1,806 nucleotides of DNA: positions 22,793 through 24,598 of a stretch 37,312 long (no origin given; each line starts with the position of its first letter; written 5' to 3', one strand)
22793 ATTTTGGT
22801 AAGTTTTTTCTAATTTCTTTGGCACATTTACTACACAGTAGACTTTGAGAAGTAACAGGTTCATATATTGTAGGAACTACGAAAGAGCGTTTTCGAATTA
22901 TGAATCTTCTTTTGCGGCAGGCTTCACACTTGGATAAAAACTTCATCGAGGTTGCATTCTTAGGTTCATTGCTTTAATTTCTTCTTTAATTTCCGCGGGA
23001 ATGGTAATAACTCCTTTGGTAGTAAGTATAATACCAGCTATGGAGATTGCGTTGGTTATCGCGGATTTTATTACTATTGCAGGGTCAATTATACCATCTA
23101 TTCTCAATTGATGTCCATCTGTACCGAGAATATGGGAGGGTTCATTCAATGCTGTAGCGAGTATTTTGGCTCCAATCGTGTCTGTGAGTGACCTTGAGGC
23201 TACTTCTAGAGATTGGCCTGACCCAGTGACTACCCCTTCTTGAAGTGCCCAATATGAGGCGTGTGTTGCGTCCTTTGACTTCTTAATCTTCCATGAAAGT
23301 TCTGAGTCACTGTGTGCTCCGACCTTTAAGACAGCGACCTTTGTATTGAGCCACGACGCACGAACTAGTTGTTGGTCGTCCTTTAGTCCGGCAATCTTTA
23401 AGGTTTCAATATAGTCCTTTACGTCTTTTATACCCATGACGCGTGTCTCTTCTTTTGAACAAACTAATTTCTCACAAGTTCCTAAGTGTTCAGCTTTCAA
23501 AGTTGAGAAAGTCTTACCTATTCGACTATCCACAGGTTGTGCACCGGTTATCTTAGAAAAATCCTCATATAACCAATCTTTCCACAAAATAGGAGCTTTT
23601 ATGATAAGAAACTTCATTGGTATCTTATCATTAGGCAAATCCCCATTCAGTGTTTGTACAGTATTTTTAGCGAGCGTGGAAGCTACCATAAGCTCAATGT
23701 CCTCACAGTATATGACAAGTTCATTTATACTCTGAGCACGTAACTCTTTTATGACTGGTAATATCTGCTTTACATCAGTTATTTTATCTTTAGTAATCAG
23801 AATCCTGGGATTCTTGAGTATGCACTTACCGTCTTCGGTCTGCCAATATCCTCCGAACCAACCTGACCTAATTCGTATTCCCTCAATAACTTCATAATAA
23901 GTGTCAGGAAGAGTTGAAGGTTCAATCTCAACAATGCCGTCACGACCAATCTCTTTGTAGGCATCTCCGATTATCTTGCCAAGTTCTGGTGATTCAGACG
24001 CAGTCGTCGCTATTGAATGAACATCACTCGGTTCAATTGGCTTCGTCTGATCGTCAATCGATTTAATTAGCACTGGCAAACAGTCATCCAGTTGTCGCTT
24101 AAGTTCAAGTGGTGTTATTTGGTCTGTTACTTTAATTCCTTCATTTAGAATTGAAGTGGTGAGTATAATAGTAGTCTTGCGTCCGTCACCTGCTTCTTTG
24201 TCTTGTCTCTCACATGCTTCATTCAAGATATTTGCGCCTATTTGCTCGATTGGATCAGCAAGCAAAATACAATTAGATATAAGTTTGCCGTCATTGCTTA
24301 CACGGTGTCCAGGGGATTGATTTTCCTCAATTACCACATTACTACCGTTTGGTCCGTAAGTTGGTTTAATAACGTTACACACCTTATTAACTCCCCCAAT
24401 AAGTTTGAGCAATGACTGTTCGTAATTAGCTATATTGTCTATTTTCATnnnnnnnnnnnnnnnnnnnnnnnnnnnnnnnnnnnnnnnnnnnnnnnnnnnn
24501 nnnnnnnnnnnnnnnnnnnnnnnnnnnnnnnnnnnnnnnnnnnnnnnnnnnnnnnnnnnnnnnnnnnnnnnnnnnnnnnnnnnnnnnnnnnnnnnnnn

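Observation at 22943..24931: Complete GroEL-like plus GroES-like chaperonin pair in a 37-kb phage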

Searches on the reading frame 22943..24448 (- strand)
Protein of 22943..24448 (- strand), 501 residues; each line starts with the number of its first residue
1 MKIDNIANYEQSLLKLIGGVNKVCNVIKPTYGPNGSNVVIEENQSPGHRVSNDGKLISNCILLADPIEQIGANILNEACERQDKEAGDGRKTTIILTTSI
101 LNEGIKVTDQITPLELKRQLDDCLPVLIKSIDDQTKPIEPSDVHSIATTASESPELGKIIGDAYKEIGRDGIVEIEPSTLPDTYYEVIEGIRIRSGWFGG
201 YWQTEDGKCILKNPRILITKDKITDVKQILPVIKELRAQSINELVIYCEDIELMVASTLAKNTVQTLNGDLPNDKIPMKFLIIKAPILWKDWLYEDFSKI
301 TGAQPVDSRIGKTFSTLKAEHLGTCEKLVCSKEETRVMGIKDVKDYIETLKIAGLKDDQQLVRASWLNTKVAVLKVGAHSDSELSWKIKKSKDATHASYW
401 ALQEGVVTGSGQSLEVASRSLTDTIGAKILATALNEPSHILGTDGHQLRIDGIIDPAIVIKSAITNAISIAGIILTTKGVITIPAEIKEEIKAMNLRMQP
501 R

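Call 3: search_protein_families(library=pfam, proteins=[window:22943-24448:-], max_evalue=1)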
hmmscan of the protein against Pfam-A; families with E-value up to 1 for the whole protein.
window:22943-24448:- (501 aa): 1 family
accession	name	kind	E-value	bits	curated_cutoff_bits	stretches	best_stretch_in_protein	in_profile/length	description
PF00118.29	Cpn60_TCP1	-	3e-33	115.7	34.3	2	25-429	3-403/490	TCP-1/cpn60 chaperonin family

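Call 4: search_protein_families(library=phrogs, proteins=[window:22943-24448:-], max_evalue=0.1)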
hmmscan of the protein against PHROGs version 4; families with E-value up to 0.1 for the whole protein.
window:22943-24448:- (501 aa): 1 family
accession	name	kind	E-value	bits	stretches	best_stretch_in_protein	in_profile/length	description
phrog_5725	-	other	2e-70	238.9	2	5-438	6-460/540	chaperonin groEL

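Call 11: search_dna_similar(query=window:22943-24448:-, collection=phages, mode=protein, max_rows=40)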
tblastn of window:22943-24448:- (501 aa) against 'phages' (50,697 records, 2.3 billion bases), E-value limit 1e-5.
Records with a match: 219; places in all: 219; records where one place covers at least 80% of the query: 189.
Best place of each record, by identity: <60% 219.
By first word of the organism name: Vibrio 76; Flavobacterium 73; Cellulophaga 9; Pseudomonas 9; uncultured 7; Bacteroides 6; Listeria 6; Klebsiella 5; Bacteriophage 4; Salmonella 3; and 14 more.
By host as written in the record: - 79; Flavobacterium sp. BAL314 68; Listeria monocytogenes 6; Flavobacterium sp. LMO8 4; Cellulophaga sp. HaHa_2_95 4; Pseudomonas aeruginosa 4; Klebsiella pneumoniae 3; Homo sapiens 2; and 40 more.
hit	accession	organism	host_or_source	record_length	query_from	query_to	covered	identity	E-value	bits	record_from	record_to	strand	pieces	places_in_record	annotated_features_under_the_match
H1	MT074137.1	Bacteroides phage DAC16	Bacteroides thetaiotaomicron VPI-5485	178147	19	500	96%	30.1%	2e-47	182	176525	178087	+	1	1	hypothetical protein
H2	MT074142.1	Bacteroides phage DAC23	Bacteroides thetaiotaomicron VPI-5490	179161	19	500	96%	30.1%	3e-47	182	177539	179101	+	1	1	hypothetical protein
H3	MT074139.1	Bacteroides phage DAC19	Bacteroides thetaiotaomicron VPI-5487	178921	19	500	96%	30.1%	4e-47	181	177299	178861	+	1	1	hypothetical protein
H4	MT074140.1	Bacteroides phage DAC20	Bacteroides thetaiotaomicron VPI-5488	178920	19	500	96%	30.1%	4e-47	181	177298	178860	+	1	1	hypothetical protein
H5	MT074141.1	Bacteroides phage DAC22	Bacteroides thetaiotaomicron VPI-5489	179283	19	500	96%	30.1%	4e-47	181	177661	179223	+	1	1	hypothetical protein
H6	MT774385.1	uncultured phage cr108_1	human feces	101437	1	481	96%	29.1%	3e-38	155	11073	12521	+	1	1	chaperonin GroEL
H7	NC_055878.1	uncultured phage cr108_1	human feces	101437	1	481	96%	29.1%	3e-38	155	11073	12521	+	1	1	chaperonin groEL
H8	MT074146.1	Bacteroides phage SJC03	Bacteroides thetaiotaomicron VPI-5494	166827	19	481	92%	30.2%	1e-46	180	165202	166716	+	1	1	hypothetical protein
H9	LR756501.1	uncultured phage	metagenomic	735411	5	482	95%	29.1%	1e-55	206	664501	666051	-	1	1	record has no annotation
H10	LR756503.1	uncultured phage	metagenomic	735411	5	482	95%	29.1%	1e-55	206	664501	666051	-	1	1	record has no annotation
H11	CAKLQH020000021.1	Acinetobacter phage MD-2021a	not known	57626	15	484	94%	29.4%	5e-54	202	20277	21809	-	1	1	groL: chaperonin Cpn60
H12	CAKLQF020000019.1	Acinetobacter phage MD-2021a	not known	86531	15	484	94%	29.4%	5e-54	202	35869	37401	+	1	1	groL: chaperonin Cpn60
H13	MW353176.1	Flavobacterium phage vB_FspM_immuto_3-5A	Flavobacterium sp. LMO8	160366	15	482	93%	29.2%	1e-49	189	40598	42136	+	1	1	chaperonin GroEL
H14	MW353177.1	Flavobacterium phage vB_FspM_immuto_13-6C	Flavobacterium sp. LMO8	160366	15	482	93%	29.2%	1e-49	189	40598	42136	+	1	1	chaperonin GroEL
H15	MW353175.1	Flavobacterium phage vB_FspM_immuto_2-6A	Flavobacterium sp. LMO8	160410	15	482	93%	29.2%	1e-49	189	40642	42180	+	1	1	chaperonin GroEL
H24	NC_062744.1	Cellulophaga phage Calle_1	Cellulophaga sp. HaHa_2_95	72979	19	483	93%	28.5%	2e-41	164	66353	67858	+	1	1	chaperonin groEL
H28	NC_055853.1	Flavobacterium phage vB_FspP_elemoF_6-3D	Flavobacterium sp. BAL314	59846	16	482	93%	28.1%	7e-38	154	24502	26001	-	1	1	chaperonin groEL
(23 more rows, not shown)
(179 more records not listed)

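Call 14: get_annotated_region(hit=H28, flank=3000)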
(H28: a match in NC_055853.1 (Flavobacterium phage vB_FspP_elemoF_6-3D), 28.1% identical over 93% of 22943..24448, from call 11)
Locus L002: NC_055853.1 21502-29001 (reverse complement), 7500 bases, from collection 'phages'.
description: Flavobacterium phage vB_Fsp_elemo6-3D, partial genome.
organism: Flavobacterium phage vB_FspP_elemoF_6-3D (NCBI taxid 2743826)
taxonomy: Viruses; Duplodnaviria; Heunggongvirae; Uroviricota; Caudoviricetes; Elemovirus; Elemovirus elemoF
host: Flavobacterium sp. BAL314; source: Baltic Sea mesocosm; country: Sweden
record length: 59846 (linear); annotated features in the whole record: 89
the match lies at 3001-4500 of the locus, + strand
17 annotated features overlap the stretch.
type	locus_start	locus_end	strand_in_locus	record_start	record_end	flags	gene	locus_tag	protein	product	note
CDS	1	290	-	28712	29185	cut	-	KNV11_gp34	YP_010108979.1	DUF285 domain-containing protein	-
CDS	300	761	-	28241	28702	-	-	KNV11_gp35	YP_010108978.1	D-alanyl-D-alanine carboxypeptidase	-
CDS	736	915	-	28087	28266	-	-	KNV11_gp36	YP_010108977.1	hypothetical protein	-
CDS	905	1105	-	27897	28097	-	-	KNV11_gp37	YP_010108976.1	hypothetical protein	-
CDS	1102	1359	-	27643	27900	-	-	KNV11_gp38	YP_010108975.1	hypothetical protein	-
CDS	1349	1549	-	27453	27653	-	-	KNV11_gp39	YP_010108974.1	hypothetical protein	-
CDS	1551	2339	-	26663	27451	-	-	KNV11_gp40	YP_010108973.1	putative YapH protein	-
CDS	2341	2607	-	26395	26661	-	-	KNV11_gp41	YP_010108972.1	tail fiber protein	-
CDS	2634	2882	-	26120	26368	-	-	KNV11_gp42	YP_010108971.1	hypothetical protein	-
CDS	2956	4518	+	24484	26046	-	-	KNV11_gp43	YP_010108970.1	chaperonin groEL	chaperonin GroEL (HSP60 family)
CDS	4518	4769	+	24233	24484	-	-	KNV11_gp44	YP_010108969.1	co-chaperonin GroES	co-chaperonin GroES (HSP10)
CDS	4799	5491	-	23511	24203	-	-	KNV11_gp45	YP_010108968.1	hypothetical protein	-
CDS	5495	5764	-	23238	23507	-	-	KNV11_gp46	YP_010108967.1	hypothetical protein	-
CDS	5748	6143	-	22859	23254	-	-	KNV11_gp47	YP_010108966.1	hypothetical protein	-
CDS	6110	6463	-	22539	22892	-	-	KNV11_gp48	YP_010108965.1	HAD family hydrolase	-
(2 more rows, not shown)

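Call 15: get_annotated_region(hit=H24, flank=3000)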
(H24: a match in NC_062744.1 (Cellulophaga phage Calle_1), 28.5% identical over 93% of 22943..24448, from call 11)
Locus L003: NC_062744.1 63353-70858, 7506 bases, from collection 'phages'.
description: Cellulophaga phage Calle_1, complete genome.
organism: Cellulophaga phage Calle_1 (NCBI taxid 2745643)
taxonomy: Viruses; Duplodnaviria; Heunggongvirae; Uroviricota; Caudoviricetes; Pervagoviridae; Callevirus; Callevirus Calle
host: Cellulophaga sp. HaHa_2_95; source: surface seawater; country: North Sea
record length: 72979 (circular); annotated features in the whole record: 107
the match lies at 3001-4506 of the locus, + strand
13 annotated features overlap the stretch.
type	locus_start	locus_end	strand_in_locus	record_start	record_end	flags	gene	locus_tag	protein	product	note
CDS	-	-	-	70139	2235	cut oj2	-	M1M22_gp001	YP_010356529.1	structural protein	-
CDS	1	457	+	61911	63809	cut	-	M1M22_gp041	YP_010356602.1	DNA polymerase A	-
CDS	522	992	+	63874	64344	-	-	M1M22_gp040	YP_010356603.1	Holliday junction resolvase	-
CDS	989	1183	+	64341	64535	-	-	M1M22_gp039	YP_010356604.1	hypothetical protein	-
CDS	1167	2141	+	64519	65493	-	-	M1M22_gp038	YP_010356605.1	DNA polymerase exonuclease subunit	-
CDS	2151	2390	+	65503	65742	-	-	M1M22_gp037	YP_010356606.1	hypothetical protein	-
CDS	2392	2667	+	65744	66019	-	-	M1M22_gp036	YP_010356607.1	chaperonin Cpn10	-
CDS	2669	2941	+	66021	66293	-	-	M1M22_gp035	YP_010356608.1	hypothetical protein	-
CDS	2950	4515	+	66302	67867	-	-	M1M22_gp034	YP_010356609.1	chaperonin groEL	-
CDS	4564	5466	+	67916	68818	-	-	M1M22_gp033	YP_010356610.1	3'-5' exonuclease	3'-5' exonuclease pol-B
CDS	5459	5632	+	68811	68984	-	-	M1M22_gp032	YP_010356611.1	hypothetical protein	-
CDS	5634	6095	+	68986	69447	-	-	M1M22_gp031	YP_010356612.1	hypothetical protein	-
CDS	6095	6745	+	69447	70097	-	-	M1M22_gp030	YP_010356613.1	PD-(D/E)XK nuclease superfamily protein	-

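Call 17: find_related_loci(query=window:22943-24448:-, collection=viral_contigs, flank=6000)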
Query window:22943-24448:- (501 aa) in viral_contigs; peptide patterns used: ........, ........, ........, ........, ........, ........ (x = any residue, [..] = any of these).
24 stretches matched a pattern; 2 encode a relative of the query (tblastn E <= 1e-3); 2 distinct loci.
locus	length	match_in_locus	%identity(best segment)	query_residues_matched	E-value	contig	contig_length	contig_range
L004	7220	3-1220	65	99-501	0e+0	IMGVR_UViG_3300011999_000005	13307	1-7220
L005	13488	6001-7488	45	4-484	6e-136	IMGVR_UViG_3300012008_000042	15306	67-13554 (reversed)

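Call 28: find_homologous_proteins(query=window:22943-24448:-, max_evalue=1e-30)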
Query window:22943-24448:- (501 aa): 196 proteins with E <= 1e-30 among 8000 candidates; the best 120 are listed.
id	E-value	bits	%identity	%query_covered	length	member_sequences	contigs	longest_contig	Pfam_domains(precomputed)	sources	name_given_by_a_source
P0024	0.0e+0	1106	100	100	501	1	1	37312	PF00118.30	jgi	jgi:chaperonin GroEL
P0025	3.7e-225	766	67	100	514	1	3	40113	PF00118.30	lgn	-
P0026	1.5e-182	626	60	98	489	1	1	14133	PF00118.30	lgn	-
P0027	7.8e-172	590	56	100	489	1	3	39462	PF00118.30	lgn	-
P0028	8.9e-154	531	54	96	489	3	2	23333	PF00118.30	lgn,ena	-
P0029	9.8e-150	517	54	97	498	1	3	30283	PF00118.30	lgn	-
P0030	4.0e-149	515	52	97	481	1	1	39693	PF00118.30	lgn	-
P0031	2.7e-143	496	51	96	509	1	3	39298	PF00118.30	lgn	-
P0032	5.4e-142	492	51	99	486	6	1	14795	PF00118.30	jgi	-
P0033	9.5e-142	491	51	95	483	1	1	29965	PF00118.30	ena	-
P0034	1.3e-140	487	52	97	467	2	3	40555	PF00118.30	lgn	-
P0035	2.0e-139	483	51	96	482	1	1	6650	PF00118.30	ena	-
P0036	2.3e-138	480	49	96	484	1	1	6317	PF00118.30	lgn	-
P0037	5.5e-138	479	50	95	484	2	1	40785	PF00118.30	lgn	-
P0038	4.8e-136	472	47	96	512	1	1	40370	PF00118.30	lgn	-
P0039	5.2e-136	472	49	96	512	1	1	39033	PF00118.30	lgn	-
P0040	1.5e-135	471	49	99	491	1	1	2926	PF00118.30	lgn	-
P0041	1.5e-134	467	46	96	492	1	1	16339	PF00118.30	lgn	-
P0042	7.4e-133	462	49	96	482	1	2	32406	PF00118.30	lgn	-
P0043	1.2e-132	461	47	96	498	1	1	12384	PF00118.30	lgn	-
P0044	8.4e-132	458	46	97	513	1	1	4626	PF00118.30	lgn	-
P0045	1.1e-131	458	48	94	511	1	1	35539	PF00118.30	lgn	-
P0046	1.2e-130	455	46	96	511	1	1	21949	PF00118.30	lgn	-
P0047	1.5e-129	451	47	94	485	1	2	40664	PF00118.30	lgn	-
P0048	4.1e-129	449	46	96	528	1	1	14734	PF00118.30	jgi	jgi:chaperonin GroEL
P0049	7.4e-129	449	48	96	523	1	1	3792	PF00118.30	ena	-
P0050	5.5e-128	446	43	99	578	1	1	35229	PF00118.30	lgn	-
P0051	3.3e-127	443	49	96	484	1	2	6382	PF00118.30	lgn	-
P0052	4.3e-125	436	47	100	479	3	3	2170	PF00118.30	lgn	-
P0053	2.8e-124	434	46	95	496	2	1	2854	PF00118.30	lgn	-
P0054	1.2e-123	431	45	99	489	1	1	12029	PF00118.30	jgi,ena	jgi:chaperonin GroEL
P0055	1.9e-123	431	45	96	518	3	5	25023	PF00118.30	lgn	-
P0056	2.1e-123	431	45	95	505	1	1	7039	PF00118.30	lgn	-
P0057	5.1e-123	429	47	99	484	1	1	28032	PF00118.30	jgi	jgi:chaperonin GroEL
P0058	5.2e-123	429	45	99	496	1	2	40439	PF00118.30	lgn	-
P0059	2.1e-122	427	46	96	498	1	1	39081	PF00118.30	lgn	-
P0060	3.3e-122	427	44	97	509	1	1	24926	PF00118.30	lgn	-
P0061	1.0e-121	425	44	96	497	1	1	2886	PF00118.30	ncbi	-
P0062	1.0e-121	425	44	96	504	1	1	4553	PF00118.30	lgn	-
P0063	1.1e-121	425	46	96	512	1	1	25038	PF00118.30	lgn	-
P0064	1.6e-121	424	44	97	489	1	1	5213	PF00118.30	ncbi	-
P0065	2.1e-121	424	46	93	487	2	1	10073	PF00118.30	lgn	-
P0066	3.0e-121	424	47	96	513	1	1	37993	PF00118.30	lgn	-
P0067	3.2e-121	423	45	96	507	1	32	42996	PF00118.30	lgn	-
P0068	4.4e-121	423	46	96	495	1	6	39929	PF00118.30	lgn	-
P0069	8.2e-121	422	45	97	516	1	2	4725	PF00118.30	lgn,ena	-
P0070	9.9e-121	422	45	92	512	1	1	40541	PF00118.30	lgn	-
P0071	1.0e-120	422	45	96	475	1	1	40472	PF00118.30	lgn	-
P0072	1.2e-120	422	43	95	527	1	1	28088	PF00118.30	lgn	-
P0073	4.3e-120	420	42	96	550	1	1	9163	PF00118.30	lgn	-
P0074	5.5e-120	419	45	95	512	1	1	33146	PF00118.30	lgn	-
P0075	1.4e-119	418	46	95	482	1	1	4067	PF00118.30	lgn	-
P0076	2.7e-119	417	43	97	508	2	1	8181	PF00118.30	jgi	jgi:chaperonin GroEL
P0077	3.2e-118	414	44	94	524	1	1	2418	PF00118.30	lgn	-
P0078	1.7e-117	411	43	96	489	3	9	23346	PF00118.30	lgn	-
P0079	1.0e-116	409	42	99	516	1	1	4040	PF00118.30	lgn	-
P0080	1.3e-116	408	46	96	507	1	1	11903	PF00118.30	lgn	-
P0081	1.5e-116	408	44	96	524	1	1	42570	PF00118.30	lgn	-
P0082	3.4e-116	407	46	96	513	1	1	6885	PF00118.30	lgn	-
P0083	4.4e-116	407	44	96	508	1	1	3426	PF00118.30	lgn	-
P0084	9.6e-116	405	42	97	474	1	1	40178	PF00118.30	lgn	-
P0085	1.2e-115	405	45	97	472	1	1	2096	PF00118.30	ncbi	-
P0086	3.1e-115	404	43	96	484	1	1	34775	PF00118.30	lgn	-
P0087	3.9e-115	403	43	96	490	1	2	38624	PF00118.30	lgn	-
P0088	4.0e-115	403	42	94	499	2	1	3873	PF00118.30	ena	-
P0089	4.4e-115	403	43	96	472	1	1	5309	PF00118.30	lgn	-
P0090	5.0e-115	403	43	96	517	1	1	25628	PF00118.30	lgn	-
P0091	8.9e-115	402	43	96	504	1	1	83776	PF00118.30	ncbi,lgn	-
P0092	1.1e-113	399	43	96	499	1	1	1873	PF00118.30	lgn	-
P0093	1.3e-113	398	45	97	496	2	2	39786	PF00118.30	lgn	-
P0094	1.5e-113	398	44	96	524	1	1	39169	PF00118.30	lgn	-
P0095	2.0e-113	398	44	96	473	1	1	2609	PF00118.30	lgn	-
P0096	1.5e-112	395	43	93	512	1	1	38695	PF00118.30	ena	-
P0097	2.4e-112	394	44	99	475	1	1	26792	PF00118.30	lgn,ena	-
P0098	2.4e-112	394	44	96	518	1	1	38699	PF00118.30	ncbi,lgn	-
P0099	8.9e-111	389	42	98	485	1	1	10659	PF00118.30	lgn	-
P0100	2.8e-110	387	43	97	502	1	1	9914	PF00118.30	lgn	-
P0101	3.6e-110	387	42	96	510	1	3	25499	PF00118.30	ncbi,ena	-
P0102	2.0e-108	381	42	97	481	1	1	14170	PF00118.30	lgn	-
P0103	2.3e-108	381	43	95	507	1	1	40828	PF00118.30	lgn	-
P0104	4.0e-108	380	42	97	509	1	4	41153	PF00118.30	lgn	-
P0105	2.0e-107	378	42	96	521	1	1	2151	PF00118.30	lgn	-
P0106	1.0e-106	376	42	96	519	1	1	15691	PF00118.30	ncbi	-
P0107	1.4e-106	375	41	96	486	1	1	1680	PF00118.30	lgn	-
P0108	1.6e-106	375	42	98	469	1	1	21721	PF00118.30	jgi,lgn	jgi:chaperonin GroEL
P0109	1.1e-104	369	42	93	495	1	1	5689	PF00118.30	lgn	-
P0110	1.5e-104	368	41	96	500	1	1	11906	PF00118.30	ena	-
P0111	1.9e-104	368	41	96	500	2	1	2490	PF00118.30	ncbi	-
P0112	2.6e-104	368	42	95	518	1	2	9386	PF00118.30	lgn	-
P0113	2.8e-104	368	42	93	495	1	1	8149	PF00118.30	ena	-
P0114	8.9e-104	366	41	94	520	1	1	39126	PF00118.30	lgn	-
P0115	2.8e-103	364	41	93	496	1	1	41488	PF00118.30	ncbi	-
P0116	5.0e-102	360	42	95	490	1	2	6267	PF00118.30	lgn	-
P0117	1.6e-101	358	40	98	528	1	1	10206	PF00118.30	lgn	-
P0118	2.1e-101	358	40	96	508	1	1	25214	PF00118.30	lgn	-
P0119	1.3e-100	355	38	93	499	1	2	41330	PF00118.30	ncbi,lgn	-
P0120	3.0e-100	354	38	99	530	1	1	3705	PF00118.30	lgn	-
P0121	3.7e-100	354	41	94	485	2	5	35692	PF00118.30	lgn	-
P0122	4.2e-100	354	38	96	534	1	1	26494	PF00118.30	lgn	-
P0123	7.9e-100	353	40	96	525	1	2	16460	PF00118.30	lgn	-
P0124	1.8e-98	348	40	98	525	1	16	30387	PF00118.30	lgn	-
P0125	3.7e-98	347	37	95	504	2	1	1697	PF00118.30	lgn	-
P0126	1.5e-97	345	41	94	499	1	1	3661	PF00118.30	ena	-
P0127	4.1e-97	344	39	98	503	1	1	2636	PF00118.30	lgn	-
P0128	2.3e-96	341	39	99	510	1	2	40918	PF00118.30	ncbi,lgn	-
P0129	1.3e-95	339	40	98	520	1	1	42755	PF00118.30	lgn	-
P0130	1.6e-95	339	39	95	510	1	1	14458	PF00118.30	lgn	-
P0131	1.0e-94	336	38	96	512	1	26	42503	PF00118.30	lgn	-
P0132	1.5e-94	336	39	92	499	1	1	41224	PF00118.30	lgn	-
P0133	2.3e-94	335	39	93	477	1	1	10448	PF00118.30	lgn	-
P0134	2.9e-94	335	40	99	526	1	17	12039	PF00118.30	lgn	-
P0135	2.4e-93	332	40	99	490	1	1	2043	PF00118.30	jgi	jgi:chaperonin GroEL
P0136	1.2e-92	329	37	96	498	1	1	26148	PF00118.30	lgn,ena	-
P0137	7.2e-92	327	39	92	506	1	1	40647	PF00118.30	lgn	-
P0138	2.1e-91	325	37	96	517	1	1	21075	PF00118.30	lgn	-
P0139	1.4e-90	322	43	81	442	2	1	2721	PF00118.30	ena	-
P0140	1.7e-90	322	39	96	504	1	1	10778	PF00118.30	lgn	-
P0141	2.2e-90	322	38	97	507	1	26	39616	PF00118.30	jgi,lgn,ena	-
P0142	2.7e-90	321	41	87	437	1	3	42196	PF00118.30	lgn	-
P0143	1.2e-89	319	39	96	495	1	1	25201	PF00118.30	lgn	-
